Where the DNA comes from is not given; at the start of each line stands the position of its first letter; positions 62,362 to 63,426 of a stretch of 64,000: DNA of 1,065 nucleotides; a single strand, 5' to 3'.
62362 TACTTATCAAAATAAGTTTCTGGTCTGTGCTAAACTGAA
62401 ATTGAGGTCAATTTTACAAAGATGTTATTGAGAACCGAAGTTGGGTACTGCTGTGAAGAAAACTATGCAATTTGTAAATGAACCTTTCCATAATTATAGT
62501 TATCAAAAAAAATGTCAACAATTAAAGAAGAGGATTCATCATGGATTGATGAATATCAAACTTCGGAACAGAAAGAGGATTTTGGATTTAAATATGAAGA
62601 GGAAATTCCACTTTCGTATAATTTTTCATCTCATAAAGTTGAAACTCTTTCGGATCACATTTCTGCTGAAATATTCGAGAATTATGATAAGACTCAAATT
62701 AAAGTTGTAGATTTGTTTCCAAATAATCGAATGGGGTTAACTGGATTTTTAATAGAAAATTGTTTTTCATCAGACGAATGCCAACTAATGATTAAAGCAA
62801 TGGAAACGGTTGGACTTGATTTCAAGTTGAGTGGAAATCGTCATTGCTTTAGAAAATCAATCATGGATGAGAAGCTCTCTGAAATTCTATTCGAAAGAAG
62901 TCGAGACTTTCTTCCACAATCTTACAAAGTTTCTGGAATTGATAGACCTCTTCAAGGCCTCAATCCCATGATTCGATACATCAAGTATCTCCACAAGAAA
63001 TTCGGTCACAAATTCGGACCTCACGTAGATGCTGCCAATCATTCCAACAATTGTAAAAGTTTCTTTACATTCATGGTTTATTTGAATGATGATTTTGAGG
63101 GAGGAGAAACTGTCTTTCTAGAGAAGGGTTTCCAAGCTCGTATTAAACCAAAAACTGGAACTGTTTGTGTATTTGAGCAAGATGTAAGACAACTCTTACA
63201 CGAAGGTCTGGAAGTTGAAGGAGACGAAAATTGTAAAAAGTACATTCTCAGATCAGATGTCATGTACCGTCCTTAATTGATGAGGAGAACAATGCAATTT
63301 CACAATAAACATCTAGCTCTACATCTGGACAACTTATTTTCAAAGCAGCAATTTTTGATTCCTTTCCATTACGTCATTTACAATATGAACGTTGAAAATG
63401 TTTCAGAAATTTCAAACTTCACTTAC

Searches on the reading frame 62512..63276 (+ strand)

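Call 73: search_protein_families(library=pfam, proteins=[window:62512-63276:+], max_evalue=0.0001)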
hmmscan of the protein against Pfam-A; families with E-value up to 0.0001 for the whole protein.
window:62512-63276:+ (254 aa): 1 family
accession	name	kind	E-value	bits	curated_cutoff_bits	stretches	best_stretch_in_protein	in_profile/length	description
PF13640.12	2OG-FeII_Oxy_3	-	2.8e-11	44.7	27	1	159-245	6-92/98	2OG-Fe(II) oxygenase superfamily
